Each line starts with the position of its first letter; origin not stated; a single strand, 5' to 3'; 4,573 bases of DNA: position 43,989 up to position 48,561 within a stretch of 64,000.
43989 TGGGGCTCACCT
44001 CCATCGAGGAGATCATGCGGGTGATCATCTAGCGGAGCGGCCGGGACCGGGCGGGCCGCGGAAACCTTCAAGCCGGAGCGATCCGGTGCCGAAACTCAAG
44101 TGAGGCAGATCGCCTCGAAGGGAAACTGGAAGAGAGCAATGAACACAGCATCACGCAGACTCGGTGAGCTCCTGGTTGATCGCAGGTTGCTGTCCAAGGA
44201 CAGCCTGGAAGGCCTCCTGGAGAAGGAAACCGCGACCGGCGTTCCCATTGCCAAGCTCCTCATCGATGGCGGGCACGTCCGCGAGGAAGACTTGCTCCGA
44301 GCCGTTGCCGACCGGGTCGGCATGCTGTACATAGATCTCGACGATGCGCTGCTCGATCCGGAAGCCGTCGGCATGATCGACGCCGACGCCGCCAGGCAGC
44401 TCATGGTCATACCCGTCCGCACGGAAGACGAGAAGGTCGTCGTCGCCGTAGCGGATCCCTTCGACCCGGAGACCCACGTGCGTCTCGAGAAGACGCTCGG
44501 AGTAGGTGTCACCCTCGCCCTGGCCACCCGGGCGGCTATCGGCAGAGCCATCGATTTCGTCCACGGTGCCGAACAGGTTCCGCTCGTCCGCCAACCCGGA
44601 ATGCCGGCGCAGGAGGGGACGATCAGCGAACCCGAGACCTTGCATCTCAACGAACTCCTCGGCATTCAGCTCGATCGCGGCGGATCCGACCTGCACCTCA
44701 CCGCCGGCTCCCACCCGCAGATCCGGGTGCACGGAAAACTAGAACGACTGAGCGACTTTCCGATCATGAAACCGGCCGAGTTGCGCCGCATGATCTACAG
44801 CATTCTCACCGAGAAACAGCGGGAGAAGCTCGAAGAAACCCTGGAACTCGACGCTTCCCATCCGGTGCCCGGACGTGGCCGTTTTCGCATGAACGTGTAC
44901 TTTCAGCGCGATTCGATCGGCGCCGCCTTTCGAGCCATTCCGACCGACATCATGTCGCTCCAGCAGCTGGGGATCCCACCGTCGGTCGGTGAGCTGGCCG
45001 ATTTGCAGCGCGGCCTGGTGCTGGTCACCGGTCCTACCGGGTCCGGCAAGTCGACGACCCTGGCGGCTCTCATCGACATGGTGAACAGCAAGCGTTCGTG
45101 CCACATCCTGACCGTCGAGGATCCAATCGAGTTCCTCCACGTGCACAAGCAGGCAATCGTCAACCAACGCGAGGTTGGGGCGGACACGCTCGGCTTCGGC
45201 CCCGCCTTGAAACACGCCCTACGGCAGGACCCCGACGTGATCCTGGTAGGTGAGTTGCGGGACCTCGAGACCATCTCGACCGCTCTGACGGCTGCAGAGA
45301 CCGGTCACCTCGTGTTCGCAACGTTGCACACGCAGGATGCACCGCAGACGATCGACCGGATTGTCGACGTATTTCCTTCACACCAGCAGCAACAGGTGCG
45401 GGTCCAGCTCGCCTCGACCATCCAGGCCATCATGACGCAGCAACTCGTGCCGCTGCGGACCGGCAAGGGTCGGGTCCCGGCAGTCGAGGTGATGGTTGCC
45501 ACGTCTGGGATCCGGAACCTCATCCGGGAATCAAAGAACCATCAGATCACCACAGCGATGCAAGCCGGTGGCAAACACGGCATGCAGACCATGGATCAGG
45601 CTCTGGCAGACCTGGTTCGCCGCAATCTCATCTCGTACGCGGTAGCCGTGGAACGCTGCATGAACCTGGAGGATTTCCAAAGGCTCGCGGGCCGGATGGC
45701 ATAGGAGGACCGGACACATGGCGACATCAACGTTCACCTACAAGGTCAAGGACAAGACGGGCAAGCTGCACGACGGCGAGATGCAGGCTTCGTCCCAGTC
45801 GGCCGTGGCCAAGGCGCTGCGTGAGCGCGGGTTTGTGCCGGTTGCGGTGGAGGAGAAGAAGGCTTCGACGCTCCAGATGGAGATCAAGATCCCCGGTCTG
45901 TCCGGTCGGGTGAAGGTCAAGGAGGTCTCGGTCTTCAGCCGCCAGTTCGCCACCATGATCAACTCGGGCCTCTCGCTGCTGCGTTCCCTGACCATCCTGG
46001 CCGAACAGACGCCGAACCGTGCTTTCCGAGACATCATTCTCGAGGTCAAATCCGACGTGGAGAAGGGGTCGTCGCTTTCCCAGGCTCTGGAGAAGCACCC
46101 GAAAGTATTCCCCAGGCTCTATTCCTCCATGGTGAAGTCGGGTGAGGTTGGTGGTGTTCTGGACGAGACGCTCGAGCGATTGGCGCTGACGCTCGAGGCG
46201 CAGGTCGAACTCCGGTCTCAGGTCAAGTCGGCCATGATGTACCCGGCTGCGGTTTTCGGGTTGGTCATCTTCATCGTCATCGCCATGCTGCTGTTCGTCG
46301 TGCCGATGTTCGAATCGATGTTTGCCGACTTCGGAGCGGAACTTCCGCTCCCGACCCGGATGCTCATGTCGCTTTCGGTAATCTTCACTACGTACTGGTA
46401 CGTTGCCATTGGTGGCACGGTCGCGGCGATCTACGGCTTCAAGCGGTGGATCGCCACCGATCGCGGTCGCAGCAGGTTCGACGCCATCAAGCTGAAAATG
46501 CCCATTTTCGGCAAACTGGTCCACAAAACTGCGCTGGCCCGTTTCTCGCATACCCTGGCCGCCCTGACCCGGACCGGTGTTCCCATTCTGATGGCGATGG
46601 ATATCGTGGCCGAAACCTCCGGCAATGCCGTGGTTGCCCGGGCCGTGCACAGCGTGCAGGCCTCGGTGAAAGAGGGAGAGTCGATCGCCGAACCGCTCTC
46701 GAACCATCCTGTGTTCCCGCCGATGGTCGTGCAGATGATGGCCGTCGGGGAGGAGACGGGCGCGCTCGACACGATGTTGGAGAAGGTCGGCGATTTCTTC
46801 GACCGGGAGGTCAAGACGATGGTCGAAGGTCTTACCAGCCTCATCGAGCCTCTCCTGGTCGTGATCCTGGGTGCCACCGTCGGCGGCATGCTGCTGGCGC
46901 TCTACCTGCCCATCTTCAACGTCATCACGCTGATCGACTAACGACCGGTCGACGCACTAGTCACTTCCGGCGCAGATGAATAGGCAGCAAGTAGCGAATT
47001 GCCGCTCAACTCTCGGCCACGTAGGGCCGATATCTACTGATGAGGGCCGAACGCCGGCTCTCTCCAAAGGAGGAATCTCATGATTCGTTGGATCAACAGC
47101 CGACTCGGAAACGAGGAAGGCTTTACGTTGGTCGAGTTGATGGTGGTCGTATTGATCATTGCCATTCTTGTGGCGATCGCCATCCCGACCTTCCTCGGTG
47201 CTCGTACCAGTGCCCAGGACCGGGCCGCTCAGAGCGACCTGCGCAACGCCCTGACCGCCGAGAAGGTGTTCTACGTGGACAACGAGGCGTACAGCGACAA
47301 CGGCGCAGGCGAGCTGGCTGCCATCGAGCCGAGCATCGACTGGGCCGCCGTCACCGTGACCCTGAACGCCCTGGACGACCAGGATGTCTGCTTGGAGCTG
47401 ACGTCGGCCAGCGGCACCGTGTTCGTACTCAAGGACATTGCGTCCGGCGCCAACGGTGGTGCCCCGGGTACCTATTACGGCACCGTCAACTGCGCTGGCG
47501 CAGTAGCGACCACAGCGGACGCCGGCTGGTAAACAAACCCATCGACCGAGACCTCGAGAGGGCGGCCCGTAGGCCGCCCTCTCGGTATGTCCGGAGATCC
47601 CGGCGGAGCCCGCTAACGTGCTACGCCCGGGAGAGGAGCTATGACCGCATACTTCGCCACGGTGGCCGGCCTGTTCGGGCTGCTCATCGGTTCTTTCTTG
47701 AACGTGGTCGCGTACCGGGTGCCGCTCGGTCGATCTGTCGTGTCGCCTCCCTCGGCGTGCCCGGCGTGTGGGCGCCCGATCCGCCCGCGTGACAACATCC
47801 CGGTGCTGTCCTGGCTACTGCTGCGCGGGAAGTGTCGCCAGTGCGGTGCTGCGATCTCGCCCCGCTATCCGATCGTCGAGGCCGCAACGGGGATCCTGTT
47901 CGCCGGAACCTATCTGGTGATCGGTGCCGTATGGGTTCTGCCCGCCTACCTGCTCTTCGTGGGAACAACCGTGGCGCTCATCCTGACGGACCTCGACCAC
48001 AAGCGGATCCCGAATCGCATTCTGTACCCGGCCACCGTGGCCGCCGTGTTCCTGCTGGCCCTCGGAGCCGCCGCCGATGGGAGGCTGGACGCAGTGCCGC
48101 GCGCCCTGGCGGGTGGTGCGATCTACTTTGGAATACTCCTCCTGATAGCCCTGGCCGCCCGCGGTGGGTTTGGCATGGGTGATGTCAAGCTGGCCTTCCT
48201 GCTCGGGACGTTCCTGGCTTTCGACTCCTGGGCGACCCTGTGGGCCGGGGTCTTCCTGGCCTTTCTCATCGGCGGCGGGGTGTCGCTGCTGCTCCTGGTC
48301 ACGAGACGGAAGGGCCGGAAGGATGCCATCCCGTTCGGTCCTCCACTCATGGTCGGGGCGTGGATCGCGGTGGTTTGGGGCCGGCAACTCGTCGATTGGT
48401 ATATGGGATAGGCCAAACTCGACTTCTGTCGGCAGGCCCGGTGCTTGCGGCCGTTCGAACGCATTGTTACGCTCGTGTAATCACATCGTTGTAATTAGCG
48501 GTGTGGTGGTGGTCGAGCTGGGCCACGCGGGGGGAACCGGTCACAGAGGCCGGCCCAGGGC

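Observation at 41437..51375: Complete secretin-less type IVa pilus cluster inserted between aroE and aroC in an actinobacteria-like backbone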

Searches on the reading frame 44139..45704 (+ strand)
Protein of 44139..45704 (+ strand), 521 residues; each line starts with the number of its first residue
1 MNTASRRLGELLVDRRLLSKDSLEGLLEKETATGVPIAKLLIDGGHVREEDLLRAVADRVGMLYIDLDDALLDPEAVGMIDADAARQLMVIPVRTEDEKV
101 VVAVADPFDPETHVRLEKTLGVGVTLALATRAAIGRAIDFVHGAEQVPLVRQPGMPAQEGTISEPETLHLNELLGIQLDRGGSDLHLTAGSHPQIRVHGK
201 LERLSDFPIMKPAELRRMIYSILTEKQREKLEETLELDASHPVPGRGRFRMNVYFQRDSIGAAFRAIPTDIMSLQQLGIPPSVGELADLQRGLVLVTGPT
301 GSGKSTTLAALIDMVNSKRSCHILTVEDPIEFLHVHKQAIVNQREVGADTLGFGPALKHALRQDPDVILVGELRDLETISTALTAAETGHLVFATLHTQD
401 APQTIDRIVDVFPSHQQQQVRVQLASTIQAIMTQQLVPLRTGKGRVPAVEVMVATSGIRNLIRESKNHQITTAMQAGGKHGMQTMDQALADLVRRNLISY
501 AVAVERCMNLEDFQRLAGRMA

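Call 5: search_protein_families(library=pfam, proteins=[window:44139-45704:+], max_evalue=0.01)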
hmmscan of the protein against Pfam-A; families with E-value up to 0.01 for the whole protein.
window:44139-45704:+ (521 aa): 9 families
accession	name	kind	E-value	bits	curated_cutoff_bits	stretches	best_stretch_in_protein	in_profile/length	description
PF00437.27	T2SSE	-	6.2e-45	153.9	24.9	1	284-445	135-286/370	Type II/IV secretion system protein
PF05157.20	MshEN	-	1.6e-16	60.5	23.1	1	61-139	2-81/90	MshEN domain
PF13401.12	AAA_22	-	6.4e-05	23.7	27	1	290-364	4-82/130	AAA domain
PF25199.1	nSTAND_NTPase5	-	0.00027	21.2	34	1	290-335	40-85/145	Novel STAND NTPase 5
PF13555.12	AAA_29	-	0.00027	21.1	27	1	290-313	20-44/61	P-loop containing region of AAA domain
PF13476.12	AAA_23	-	0.00048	21.3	27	1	288-311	16-39/201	AAA domain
PF13191.12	AAA_16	-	0.002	19.1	32.6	1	292-318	25-51/167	AAA ATPase domain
PF13604.12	AAA_30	-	0.0075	16.5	27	0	286-317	13-44/191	AAA domain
PF20720.3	nSTAND3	-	0.0088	16.2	27.2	0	290-335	16-60/155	Novel STAND NTPase 3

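Call 6: search_protein_families(library=ncbifam, proteins=[window:44139-45704:+], max_evalue=0.01)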
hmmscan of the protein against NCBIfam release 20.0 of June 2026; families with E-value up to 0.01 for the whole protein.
window:44139-45704:+ (521 aa): 23 families
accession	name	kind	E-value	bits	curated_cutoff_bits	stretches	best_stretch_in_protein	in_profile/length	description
TIGR01420.1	pilT_fam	subfamily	5.5e-141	469.8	319.1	1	170-508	2-339/343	PilT/PilU family type 4a pilus ATPase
TIGR02538.1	type_IV_pilB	equivalog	9.6e-56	189.5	675.65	2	291-437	316-452/564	type IV-A pilus assembly ATPase PilB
TIGR02524.1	dot_icm_DotB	equivalog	9e-44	150.1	463.3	1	168-499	4-346/358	Dot/Icm type IV secretion system ATPase DotB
TIGR02525.1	plasmid_TraJ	equivalog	1.7e-43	149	368.3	1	181-469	23-329/372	plasmid transfer ATPase TraJ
TIGR02533.1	type_II_gspE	equivalog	9.9e-43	146.5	630.25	1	284-437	236-379/486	type II secretion system ATPase GspE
NF053534.1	T4PilAsmATPsTfpB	equivalog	3e-38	131.6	850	1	285-441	330-476/584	type IV pilus assembly ATPase TfpB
NF041000.1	ATPase_ComGA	equivalog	3.8e-37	127.7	300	1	286-438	123-266/267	competence type IV pilus ATPase ComGA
NF007755.0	PRK10436.1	equivalog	4e-35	121.4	617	1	97-437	26-355/465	type II secretion system protein GspE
NF058587.1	archaellum_moto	equivalog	3.7e-17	62.3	550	1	294-408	278-393/527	archaellum flagellar ATPase motor FlaI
TIGR02782.1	TrbB_P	equivalog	2.7e-15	56.4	304.55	1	292-435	137-279/303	P-type conjugative transfer ATPase TrbB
TIGR03819.1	heli_sec_ATPase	hypoth_equivalog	3.6e-14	52.7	373.15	1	291-432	178-323/340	TadA family conjugal transfer-associated ATPase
TIGR02788.1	VirB11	equivalog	2.3e-13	49.9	249.95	1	289-417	142-271/308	P-type DNA transfer ATPase VirB11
NF010469.0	PRK13894.1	subfamily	1.8e-12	47.3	508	1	293-418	151-274/320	conjugal transfer ATPase TrbB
NF010407.0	PRK13833.1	subfamily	1.2e-11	44.6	499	1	290-446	143-293/323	conjugal transfer protein TrbB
NF008411.1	PRK11234.1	equivalog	2.5e-11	42.7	1170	1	5-134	481-609/723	cyclic di-3',5'-guanylate-activated glycosyltransferase NfrB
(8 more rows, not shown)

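Call 56: search_protein_representatives(protein=window:44139-45704:+)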
Query: 521 residues. Proteins with E-value up to 0.001 (for the whole library): 55151; up to 1e-10: 32803; up to 1e-30: 9195. The best 150 are listed.
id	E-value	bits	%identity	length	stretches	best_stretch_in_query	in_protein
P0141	2.7e-179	613.5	47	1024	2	166-504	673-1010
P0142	2.8e-170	583.8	44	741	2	168-500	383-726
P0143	6.9e-168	575.9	56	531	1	4-518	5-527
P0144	3.8e-162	557.0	54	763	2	164-520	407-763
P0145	1.7e-157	541.6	43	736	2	169-499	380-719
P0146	1.6e-154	531.8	40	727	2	168-500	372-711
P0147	5.6e-153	526.7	42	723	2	169-519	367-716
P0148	4.7e-151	520.4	50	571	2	142-519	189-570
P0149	3.5e-145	501.0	38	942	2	170-510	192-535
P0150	7.3e-142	490.1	39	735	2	173-500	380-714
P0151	1.4e-141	489.1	52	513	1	2-516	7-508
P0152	2.7e-134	465.1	62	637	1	168-519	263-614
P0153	2.7e-130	451.9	48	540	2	166-438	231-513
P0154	3.8e-129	448.1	51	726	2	158-376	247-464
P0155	9.8e-129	446.8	52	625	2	168-509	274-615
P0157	9.7e-124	430.3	46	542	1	4-515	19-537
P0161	9.2e-123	427.1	46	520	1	17-520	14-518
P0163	1.7e-121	422.9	45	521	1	3-515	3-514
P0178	1.9e-113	396.4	47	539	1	5-519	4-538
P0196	3.8e-110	385.5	46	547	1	17-509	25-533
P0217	2.8e-106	372.7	39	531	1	6-516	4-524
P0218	4.3e-106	372.1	42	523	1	11-502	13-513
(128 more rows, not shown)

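Call 57: list_cluster_members(proteins=[P0143, P0151, P0157, P0161, P0163, P0178, P0196, P0217, P0218, P0141])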
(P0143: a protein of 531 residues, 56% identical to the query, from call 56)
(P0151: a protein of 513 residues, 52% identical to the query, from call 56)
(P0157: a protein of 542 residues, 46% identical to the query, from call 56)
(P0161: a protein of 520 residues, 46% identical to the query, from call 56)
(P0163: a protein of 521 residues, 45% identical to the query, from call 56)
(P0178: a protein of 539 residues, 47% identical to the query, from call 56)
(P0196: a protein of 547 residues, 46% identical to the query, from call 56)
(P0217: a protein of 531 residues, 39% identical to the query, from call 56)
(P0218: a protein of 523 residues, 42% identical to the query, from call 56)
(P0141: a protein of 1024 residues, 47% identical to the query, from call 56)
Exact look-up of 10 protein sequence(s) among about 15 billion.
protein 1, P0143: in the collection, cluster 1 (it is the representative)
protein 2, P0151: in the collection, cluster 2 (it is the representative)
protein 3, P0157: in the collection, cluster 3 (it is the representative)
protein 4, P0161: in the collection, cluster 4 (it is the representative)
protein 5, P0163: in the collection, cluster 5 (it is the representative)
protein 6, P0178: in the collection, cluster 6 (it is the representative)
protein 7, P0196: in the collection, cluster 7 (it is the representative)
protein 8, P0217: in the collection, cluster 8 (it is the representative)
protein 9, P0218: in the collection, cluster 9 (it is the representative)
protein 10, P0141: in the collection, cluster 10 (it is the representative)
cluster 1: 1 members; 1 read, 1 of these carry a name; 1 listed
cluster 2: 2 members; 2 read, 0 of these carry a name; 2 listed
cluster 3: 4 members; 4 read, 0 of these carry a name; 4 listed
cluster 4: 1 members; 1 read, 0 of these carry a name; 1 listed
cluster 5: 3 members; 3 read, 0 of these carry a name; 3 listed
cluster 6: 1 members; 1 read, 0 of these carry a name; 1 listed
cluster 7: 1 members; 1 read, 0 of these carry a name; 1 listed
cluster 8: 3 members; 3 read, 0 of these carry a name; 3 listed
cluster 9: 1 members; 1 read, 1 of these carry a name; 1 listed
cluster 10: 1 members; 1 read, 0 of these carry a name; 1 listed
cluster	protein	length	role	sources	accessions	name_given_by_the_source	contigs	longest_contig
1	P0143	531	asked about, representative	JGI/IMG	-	twitching motility protein PilT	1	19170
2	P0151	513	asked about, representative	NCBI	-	-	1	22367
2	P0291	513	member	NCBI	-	-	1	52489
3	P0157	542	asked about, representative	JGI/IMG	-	-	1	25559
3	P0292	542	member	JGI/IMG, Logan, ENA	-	-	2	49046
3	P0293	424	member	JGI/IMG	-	-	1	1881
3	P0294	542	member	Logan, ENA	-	-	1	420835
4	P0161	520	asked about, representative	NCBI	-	-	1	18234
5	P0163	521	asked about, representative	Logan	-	-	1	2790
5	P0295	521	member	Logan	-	-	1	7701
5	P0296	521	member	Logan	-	-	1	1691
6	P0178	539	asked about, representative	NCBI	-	-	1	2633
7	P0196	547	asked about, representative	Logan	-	-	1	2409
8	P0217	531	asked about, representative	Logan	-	-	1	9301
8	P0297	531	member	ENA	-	-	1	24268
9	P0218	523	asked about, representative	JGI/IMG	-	twitching motility protein PilT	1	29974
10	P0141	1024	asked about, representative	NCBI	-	-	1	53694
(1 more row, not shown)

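Call 82: search_dna_similar(query=window:44139-45704:+, collection=plasmids, mode=protein, max_rows=8)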
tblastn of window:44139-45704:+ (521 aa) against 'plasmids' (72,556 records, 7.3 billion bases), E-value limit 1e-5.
The search stops at 5000 records and this limit was reached: more records match than are counted here, and every count below describes the 5000 best-scoring records only.
Records with a match: at least 5000; places in all: 7662; records where one place covers at least 80% of the query: 25.
Best place of each record, by identity: <60% 5000.
By first word of the organism name: Escherichia 2038; Klebsiella 914; Salmonella 483; Pseudomonas 266; Enterobacter 185; Acinetobacter 162; Serratia 128; Shigella 121; Ralstonia 112; Citrobacter 76; and 163 more.
By predicted mobility (MOB-suite, as given by PLSDB): conjugative 3572; non-mobilizable 955; mobilizable 473.
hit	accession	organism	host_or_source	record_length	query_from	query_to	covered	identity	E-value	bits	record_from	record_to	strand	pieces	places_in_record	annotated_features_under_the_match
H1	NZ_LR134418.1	Legionella adelaidensis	environmental,Cooling tower water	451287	168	521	68%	50.6%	9e-106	354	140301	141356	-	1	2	type IV pilus twitching motility protein PilT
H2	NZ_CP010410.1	Xanthomonas sacchari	cell culture,rice seeds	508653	164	514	67%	50.4%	6e-105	352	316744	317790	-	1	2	type IV pilus twitching motility protein PilT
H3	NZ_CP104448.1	Acinetobacter baumannii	Homo sapiens,sputum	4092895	166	513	67%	50.6%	4e-106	355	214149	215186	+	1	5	none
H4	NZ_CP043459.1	Acinetobacter baumannii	Homo sapiens,Skin/Wound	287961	166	513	67%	50.6%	8e-106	354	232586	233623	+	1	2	type IV pilus twitching motility protein PilT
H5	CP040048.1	Acinetobacter baumannii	Homo sapiens,blood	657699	166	513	67%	50.6%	8e-106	354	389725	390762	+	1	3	type IV pilus twitching motility protein PilT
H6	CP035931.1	Acinetobacter baumannii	Homo sapiens,blood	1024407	166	513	67%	50.6%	8e-106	354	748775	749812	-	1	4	type IV pilus twitching motility protein PilT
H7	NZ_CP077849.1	Acinetobacter baumannii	Homo sapiens,Rectal swab_P28_BU14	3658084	166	513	67%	50.6%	8e-106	354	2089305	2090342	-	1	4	none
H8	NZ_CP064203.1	Acinetobacter baumannii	Homo sapiens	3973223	166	513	67%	50.6%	8e-106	354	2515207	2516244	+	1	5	none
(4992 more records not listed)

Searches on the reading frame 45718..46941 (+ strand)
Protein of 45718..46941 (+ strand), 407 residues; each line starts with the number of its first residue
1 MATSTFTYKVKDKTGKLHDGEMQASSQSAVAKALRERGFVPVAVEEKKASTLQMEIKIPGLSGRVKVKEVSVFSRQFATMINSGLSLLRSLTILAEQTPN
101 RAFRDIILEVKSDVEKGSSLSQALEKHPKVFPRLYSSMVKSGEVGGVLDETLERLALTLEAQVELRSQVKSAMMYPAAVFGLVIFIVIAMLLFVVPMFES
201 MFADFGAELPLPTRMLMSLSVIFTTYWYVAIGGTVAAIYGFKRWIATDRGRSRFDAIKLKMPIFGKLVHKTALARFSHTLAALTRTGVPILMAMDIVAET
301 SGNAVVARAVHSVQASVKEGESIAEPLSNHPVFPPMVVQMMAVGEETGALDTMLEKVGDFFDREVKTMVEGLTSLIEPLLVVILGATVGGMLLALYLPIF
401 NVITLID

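Call 5: search_protein_families(library=pfam, proteins=[window:45718-46941:+], max_evalue=0.01)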
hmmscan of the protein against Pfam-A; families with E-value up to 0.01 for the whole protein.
window:45718-46941:+ (407 aa): 1 family
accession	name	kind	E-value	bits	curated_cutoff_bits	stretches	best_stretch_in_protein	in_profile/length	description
PF00482.28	T2SSF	-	5.3e-67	223.9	25.2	2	73-196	1-125/125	Type II secretion system (T2SS), protein F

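Call 6: search_protein_families(library=ncbifam, proteins=[window:45718-46941:+], max_evalue=0.01)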
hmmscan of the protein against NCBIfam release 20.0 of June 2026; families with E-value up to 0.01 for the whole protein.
window:45718-46941:+ (407 aa): 6 families
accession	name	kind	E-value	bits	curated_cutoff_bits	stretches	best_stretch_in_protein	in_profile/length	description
NF052606.1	T4PiliAsmPilCMyx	equivalog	1.1e-132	442.9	700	1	3-404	19-416/419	type IV pilus assembly protein PilC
NF052607.1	T4PiliAsmPilCThrm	equivalog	3e-126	421.8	700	1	5-404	3-402/406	type IV pilus assembly protein PilC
TIGR02120.1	GspF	equivalog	4e-116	388.5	424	1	6-405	1-400/401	type II secretion system inner membrane protein GspF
NF007861.0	PRK10573.1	equivalog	4.6e-89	299.2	401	1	5-403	6-395/401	protein transport protein HofC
NF047826.1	T3SSXpsF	equivalog_domain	2.4e-82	276.9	650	1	5-404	3-402/405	type II secretion system protein XpsF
NF041012.2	T4P_ComGB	equivalog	4.4e-43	147.9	240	2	131-403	60-331/332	competence type IV pilus assembly protein ComGB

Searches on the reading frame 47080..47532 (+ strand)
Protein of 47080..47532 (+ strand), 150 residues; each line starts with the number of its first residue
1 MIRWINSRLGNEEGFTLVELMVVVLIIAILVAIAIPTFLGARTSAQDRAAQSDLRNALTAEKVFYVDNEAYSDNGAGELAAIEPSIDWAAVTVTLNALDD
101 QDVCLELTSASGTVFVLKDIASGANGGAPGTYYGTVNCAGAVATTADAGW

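Call 5: search_protein_families(library=pfam, proteins=[window:47080-47532:+], max_evalue=0.01)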
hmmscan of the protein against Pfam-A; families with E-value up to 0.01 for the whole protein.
window:47080-47532:+ (150 aa): 1 family
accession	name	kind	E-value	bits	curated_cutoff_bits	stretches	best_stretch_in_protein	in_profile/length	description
PF07963.17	N_methyl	-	3.9e-07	29.8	21.2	1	11-35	3-27/27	Prokaryotic N-terminal methylation motif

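Call 6: search_protein_families(library=ncbifam, proteins=[window:47080-47532:+], max_evalue=0.01)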
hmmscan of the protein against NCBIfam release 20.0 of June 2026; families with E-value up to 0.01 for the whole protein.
window:47080-47532:+ (150 aa): 10 families
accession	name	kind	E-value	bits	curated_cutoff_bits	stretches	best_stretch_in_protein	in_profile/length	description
NF041775.1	typeIV_PilA_Myxo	equivalog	3.7e-14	53.2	400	1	12-74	10-72/214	type IV pilin protein PilA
TIGR01710.1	typeII_sec_gspG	equivalog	3.6e-11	43.2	88.85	1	14-77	2-65/134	type II secretion system major pseudopilin GspG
NF007862.0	PRK10574.1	equivalog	1.2e-08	35.2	138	1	11-61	3-49/145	prepilin peptidase-dependent pilin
NF040999.1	pilin_ComGC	equivalog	2.2e-08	34.2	75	1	12-54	1-43/84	competence type IV pilus major pilin ComGC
TIGR01708.2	typeII_sec_gspH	equivalog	7.6e-08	32.5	80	1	12-58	1-47/169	type II secretion system minor pseudopilin GspH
TIGR02532.1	IV_pilin_GFxxxE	domain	3e-06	26.9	16.3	1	14-35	3-24/24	prepilin-type N-terminal cleavage/methylation domain-containing protein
TIGR02596.1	TIGR02596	subfamily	2.6e-05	24.4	70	1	15-54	1-40/196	Verru_Chthon cassette protein D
NF007800.0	PRK10506.1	equivalog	0.00013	21.8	158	1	10-91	6-82/163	prepilin peptidase-dependent protein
NF041013.1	T4P_ComGE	equivalog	0.00051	20.1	49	1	13-59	4-50/83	competence type IV pilus minor pilin ComGE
NF040982.1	ComGD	equivalog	0.0058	17.1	70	1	12-37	1-25/139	competence type IV pilus minor pilin ComGD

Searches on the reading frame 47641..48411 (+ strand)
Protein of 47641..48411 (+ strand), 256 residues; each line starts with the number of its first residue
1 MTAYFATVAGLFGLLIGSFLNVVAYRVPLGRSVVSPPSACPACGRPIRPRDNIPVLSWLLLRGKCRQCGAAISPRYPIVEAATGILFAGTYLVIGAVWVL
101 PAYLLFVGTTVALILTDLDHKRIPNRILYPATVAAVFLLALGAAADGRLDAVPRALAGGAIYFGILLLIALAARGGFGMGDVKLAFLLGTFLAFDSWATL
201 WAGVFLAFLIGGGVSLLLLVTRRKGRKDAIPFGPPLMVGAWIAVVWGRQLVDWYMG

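Call 5: search_protein_families(library=pfam, proteins=[window:47641-48411:+], max_evalue=0.01)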
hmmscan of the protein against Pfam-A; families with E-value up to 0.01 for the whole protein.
window:47641-48411:+ (256 aa): 2 families
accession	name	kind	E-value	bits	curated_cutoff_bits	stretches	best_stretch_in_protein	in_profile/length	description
PF06750.18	A24_N_bact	-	2.8e-35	120.7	23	1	11-92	1-82/84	Bacterial Peptidase A24 N-terminal domain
PF01478.23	Peptidase_A24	-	1.3e-13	51.7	26.5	1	105-215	2-103/104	Type IV leader peptidase family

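Call 6: search_protein_families(library=ncbifam, proteins=[window:47641-48411:+], max_evalue=0.01)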
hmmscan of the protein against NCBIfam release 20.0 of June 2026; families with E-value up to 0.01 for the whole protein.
window:47641-48411:+ (256 aa): 0 families
